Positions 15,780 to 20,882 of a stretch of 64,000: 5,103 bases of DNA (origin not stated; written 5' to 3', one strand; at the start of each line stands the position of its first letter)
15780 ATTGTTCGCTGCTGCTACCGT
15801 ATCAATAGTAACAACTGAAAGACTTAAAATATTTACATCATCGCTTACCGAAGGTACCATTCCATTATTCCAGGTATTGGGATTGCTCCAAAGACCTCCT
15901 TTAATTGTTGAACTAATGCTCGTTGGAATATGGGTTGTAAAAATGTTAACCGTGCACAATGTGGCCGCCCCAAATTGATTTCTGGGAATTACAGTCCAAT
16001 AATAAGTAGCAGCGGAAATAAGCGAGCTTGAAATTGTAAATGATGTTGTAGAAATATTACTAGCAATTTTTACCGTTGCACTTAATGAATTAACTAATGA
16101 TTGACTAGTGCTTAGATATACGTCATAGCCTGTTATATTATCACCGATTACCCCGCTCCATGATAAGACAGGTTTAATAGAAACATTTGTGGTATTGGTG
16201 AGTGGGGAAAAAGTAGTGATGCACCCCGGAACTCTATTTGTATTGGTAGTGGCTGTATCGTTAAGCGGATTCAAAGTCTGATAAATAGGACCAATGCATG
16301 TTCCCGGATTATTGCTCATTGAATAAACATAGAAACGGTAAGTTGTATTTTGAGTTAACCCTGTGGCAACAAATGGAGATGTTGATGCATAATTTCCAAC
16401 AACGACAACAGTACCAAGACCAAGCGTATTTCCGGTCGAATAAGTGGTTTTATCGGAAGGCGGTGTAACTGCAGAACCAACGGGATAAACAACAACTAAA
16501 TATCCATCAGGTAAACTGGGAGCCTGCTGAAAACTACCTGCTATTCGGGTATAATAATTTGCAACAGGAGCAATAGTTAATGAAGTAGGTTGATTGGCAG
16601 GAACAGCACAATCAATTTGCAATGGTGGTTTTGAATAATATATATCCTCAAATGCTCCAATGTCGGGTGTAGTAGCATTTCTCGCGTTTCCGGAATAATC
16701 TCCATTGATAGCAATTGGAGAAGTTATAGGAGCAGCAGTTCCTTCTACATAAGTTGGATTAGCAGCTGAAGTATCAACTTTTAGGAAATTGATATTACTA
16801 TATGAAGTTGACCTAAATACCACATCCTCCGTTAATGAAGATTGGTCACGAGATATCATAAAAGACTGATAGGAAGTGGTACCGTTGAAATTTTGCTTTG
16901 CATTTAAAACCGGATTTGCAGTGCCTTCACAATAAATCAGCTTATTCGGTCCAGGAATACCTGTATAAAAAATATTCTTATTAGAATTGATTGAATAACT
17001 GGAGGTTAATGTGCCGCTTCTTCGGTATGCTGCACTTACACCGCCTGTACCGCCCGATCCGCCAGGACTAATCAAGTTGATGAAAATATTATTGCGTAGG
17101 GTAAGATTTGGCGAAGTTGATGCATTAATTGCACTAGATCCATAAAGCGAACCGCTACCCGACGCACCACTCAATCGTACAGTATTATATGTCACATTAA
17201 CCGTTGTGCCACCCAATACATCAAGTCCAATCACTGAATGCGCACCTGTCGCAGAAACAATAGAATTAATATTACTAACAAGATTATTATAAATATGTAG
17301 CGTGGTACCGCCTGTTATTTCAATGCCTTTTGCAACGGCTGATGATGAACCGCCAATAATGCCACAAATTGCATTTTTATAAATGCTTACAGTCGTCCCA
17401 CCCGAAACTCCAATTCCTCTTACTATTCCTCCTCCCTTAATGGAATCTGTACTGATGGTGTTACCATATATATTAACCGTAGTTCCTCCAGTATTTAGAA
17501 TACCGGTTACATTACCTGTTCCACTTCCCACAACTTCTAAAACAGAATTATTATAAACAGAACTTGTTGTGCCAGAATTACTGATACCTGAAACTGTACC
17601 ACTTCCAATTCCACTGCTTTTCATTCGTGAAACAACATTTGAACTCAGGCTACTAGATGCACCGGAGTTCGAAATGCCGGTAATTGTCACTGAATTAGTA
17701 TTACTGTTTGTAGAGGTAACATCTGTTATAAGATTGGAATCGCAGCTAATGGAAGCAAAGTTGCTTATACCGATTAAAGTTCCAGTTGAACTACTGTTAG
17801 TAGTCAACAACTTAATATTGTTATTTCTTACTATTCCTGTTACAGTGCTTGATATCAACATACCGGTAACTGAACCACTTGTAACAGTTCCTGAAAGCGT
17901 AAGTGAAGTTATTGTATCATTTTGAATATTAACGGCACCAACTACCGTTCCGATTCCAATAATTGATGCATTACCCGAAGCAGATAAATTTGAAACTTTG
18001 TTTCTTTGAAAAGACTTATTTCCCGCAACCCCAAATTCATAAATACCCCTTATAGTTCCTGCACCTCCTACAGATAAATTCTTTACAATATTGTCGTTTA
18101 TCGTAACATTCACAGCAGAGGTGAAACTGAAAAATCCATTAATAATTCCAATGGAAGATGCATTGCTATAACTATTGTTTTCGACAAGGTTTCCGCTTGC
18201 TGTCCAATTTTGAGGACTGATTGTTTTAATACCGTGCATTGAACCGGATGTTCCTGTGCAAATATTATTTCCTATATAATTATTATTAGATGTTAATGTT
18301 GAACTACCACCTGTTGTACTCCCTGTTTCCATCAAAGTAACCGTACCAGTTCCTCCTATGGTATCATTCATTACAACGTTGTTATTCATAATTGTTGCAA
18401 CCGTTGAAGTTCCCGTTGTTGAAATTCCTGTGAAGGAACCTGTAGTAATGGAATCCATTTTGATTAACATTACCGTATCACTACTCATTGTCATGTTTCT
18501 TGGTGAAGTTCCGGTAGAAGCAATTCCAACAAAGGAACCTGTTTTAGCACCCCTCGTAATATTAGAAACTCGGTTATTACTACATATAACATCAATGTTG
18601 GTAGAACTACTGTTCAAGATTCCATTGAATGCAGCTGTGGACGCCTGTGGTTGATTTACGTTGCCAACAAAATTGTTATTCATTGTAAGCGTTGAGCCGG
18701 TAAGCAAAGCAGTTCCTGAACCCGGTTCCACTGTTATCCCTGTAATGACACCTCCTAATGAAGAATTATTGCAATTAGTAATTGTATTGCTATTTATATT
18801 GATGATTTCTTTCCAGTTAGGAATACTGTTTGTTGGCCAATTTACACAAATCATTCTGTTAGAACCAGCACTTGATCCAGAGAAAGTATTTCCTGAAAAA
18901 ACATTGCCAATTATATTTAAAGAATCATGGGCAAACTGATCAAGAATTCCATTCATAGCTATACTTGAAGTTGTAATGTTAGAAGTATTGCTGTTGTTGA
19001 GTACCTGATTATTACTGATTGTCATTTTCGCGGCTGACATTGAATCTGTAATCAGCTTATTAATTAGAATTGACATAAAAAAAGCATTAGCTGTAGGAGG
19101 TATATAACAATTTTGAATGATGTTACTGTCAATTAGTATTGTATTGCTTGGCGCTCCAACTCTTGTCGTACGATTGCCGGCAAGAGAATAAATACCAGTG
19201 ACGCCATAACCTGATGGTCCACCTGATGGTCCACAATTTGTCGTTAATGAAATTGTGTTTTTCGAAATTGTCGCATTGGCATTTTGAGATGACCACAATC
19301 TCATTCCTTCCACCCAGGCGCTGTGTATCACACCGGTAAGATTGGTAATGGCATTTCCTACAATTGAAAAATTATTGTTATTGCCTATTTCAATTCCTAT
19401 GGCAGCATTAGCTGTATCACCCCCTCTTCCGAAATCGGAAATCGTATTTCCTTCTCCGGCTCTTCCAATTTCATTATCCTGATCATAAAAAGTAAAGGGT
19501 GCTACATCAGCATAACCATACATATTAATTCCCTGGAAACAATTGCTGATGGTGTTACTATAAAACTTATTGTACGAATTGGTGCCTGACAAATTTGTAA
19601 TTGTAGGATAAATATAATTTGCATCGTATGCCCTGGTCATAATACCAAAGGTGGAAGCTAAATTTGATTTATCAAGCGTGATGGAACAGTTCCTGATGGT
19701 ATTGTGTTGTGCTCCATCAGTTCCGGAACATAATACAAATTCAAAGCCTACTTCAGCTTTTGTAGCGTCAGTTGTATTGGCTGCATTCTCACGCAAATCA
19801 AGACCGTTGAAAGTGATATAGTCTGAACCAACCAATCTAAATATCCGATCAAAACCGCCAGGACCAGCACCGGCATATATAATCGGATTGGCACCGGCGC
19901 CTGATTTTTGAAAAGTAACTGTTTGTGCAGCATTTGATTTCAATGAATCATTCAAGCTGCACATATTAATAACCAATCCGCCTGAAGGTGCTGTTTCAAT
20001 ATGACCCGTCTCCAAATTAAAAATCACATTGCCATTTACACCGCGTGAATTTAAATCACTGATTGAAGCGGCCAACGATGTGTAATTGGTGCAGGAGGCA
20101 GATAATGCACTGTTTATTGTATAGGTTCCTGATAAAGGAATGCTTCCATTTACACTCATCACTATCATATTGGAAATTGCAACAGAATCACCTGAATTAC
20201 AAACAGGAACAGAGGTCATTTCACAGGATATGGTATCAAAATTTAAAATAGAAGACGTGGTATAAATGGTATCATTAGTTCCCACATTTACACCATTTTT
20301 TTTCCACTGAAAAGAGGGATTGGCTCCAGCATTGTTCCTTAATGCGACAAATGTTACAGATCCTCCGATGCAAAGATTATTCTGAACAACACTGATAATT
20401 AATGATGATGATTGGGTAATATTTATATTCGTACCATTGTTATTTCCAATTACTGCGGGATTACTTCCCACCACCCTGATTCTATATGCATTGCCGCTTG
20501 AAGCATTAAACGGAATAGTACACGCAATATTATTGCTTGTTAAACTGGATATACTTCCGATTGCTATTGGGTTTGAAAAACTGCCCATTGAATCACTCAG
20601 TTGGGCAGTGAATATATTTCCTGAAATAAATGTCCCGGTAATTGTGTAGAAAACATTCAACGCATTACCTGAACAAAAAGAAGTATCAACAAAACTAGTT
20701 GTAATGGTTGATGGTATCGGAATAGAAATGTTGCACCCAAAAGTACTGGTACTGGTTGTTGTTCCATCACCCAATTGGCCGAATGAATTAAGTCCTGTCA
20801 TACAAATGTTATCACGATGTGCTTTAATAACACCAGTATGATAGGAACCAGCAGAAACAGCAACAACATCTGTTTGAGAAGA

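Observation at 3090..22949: A 6619-aa mosaic surface protein combining binding propellers, phage-like virion repeats and a distal-from-tip protease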

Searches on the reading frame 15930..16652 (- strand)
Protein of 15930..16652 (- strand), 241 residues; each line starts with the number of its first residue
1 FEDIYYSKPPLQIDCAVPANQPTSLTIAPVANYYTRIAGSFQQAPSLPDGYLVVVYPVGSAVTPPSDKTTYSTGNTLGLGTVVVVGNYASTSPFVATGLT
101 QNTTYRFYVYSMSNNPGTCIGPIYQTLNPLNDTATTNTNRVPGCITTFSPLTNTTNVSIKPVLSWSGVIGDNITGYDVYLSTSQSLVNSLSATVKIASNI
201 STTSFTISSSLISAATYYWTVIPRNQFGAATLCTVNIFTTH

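Call 28: search_protein_families(library=pfam, proteins=[window:15930-16652:-], max_evalue=1)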
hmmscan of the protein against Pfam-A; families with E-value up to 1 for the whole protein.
window:15930-16652:- (241 aa): 4 families
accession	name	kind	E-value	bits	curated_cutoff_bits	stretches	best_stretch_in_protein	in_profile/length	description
PF00041.27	fn3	-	6.5e-06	26.7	25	2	162-227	17-72/84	Fibronectin type III domain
PF24489.1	Ig_J_second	-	0.0071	16.8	27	1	172-234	26-88/105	Tip attachment protein J second Ig-like domain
PF25788.1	Ig_Rha78A_N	-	0.038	14.7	27.4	1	160-229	19-89/105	Rha78A-like, N-terminal immunoglobulin domain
PF10179.15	NDNF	-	0.21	12.1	27.3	0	94-118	91-115/127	Neuron-derived neurotrophic factor, first Fn(III) domain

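Call 29: search_protein_families(library=ncbifam, proteins=[window:15930-16652:-], max_evalue=1)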
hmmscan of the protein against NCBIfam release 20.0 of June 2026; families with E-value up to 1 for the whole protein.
window:15930-16652:- (241 aa): 0 families

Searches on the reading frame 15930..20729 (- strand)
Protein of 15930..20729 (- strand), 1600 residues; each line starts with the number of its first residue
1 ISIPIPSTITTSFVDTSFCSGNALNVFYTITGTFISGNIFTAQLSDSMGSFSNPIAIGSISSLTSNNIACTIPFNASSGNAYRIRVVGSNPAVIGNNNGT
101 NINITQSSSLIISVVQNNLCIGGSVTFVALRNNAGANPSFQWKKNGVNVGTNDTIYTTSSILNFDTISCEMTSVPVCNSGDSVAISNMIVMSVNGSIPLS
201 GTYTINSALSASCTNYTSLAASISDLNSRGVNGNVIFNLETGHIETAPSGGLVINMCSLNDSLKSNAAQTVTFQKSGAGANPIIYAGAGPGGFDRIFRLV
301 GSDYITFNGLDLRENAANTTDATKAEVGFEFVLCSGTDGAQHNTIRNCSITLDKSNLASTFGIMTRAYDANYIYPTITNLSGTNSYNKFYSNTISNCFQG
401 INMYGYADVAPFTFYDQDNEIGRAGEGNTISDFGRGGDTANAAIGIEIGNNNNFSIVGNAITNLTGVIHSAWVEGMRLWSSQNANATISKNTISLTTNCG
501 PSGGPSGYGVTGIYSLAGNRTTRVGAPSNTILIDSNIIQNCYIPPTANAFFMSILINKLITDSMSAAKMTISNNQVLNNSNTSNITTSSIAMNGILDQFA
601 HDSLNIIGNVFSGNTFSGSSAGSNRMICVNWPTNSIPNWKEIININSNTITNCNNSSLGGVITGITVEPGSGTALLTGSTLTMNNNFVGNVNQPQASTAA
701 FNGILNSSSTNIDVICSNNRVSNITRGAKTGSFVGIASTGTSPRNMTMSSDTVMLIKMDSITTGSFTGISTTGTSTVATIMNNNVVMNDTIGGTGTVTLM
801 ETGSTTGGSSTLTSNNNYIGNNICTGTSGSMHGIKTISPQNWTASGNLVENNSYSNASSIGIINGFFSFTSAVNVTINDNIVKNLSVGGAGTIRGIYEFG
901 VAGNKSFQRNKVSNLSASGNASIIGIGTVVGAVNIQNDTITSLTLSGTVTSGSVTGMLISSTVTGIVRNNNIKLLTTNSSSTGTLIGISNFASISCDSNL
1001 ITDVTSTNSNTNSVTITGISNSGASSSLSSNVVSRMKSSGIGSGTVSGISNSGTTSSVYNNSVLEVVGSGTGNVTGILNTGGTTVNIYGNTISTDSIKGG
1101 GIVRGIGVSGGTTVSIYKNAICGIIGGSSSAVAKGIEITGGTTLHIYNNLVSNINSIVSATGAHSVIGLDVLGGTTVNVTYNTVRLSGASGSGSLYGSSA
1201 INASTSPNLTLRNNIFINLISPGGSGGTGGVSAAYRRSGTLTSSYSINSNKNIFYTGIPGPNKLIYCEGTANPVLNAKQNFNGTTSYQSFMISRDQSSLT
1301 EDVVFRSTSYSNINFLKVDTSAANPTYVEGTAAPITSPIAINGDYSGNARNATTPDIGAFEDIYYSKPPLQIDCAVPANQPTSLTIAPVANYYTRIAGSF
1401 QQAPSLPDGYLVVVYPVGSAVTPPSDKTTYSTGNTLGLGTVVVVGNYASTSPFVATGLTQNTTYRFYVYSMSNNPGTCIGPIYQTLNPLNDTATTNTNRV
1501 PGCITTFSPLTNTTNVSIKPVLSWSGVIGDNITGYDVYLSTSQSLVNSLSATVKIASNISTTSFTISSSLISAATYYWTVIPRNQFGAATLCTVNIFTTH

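Call 19: search_solved_structures(query=window:15930-20729:-, max_evalue=0.01)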
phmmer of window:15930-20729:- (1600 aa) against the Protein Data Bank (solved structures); distinct sequences matched with E-value up to 0.01: 0.

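Call 69: find_homologous_proteins(query=window:15930-20132:-, max_evalue=0.00001)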
Query window:15930-20132:- (1401 aa): 342 proteins with E <= 0.00001 among 8000 candidates; the best 120 are listed.
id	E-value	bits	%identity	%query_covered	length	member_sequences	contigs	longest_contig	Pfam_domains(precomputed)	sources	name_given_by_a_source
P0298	1.7e-152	528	40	21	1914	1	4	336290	-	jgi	jgi:hypothetical protein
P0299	3.7e-148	514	39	20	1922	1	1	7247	-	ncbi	-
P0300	7.1e-99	350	35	23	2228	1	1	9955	PF18962.8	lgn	-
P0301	2.6e-90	322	36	27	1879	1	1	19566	PF18962.8,PF18911.7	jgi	-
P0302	3.1e-85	305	34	22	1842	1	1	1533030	PF18962.8,PF13860.13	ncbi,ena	-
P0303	4.6e-85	305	38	26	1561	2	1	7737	PF18962.8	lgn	-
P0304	4.8e-83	298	38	19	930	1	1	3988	-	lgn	-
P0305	9.6e-83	297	41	29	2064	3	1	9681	PF25900.1,PF20009.5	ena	-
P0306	1.1e-80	290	38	27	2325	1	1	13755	PF18962.8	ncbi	-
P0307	5.8e-80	288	35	43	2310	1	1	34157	PF00431.27,PF20009.5,PF18962.8,PF19081.7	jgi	jgi:hypothetical protein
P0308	1.5e-79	286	35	22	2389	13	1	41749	PF19408.6,PF11617.14,PF18962.8,PF19081.7,PF00041.28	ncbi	-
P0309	4.7e-79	285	36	29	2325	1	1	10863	PF18962.8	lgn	-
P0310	2.6e-77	279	38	24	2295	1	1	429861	PF20009.5,PF18962.8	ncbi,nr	ncbi:MAG: T9SS type A sorting domain-containing protein [Bacteroidota bacterium]|nr:T9SS type A sort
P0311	3.7e-77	278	48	17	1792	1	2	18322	PF19408.6,PF18962.8,PF19081.7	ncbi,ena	-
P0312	3.4e-76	275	35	26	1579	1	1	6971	PF18962.8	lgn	-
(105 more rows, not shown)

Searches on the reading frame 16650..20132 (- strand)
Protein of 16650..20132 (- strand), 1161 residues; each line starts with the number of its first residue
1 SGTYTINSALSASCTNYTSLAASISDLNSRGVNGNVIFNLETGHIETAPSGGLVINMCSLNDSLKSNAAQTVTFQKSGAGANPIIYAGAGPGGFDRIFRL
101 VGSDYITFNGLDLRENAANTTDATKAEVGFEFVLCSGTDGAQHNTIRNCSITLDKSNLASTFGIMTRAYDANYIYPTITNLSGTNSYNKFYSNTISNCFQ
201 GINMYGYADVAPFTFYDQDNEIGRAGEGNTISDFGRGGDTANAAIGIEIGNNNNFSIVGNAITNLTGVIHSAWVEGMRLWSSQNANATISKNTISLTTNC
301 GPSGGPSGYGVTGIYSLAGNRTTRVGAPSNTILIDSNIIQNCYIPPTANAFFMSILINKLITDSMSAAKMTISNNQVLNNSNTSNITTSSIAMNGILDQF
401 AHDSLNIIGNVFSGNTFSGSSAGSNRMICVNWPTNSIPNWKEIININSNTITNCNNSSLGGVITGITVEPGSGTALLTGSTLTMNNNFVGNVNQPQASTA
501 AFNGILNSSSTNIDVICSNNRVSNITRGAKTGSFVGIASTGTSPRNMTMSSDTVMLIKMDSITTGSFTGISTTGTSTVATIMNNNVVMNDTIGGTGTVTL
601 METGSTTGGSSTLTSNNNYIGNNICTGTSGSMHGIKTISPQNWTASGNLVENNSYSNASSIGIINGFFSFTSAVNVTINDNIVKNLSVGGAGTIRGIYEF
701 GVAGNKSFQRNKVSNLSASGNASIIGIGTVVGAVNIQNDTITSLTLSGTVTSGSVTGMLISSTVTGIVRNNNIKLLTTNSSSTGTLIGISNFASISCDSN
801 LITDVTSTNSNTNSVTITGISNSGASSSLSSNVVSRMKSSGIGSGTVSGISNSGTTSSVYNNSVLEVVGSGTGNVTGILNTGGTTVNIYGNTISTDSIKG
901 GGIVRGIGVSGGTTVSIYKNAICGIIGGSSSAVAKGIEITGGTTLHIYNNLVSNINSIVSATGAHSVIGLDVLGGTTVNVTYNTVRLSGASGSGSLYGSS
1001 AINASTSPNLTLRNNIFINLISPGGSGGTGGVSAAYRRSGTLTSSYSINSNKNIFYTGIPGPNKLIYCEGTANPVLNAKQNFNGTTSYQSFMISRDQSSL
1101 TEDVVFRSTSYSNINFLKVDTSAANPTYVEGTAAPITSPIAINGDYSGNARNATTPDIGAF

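Call 28: search_protein_families(library=pfam, proteins=[window:16650-20132:-], max_evalue=1)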
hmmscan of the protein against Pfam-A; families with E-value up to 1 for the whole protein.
window:16650-20132:- (1161 aa): 0 families

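Call 29: search_protein_families(library=ncbifam, proteins=[window:16650-20132:-], max_evalue=1)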
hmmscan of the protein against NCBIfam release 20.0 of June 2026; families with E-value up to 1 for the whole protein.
window:16650-20132:- (1161 aa): 0 families

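Call 67: find_related_loci(query=window:16650-20132:-, collection=genome_contigs, flank=10000)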
Query window:16650-20132:- (1161 aa) in genome_contigs; peptide patterns used: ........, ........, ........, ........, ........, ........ (x = any residue, [..] = any of these).
58 stretches matched a pattern, but none encodes a relative of the query by tblastn (E <= 1e-3).

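Call 90: search_protein_families(library=phrogs, proteins=[window:16650-20132:-], max_evalue=0.001)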
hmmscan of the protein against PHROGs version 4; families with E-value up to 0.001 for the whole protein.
window:16650-20132:- (1161 aa): 0 families

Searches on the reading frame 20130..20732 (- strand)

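Call 28: search_protein_families(library=pfam, proteins=[window:20130-20732:-], max_evalue=1)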
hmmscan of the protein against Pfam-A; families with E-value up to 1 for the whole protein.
window:20130-20732:- (201 aa): 1 family
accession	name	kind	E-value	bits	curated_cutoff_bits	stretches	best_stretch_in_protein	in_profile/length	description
PF16775.10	ZoocinA_TRD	-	0.083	13.5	27.4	1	131-162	18-49/106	Target recognition domain of lytic exoenzyme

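Call 29: search_protein_families(library=ncbifam, proteins=[window:20130-20732:-], max_evalue=1)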
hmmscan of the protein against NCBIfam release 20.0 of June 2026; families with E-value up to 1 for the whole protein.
window:20130-20732:- (201 aa): 0 families
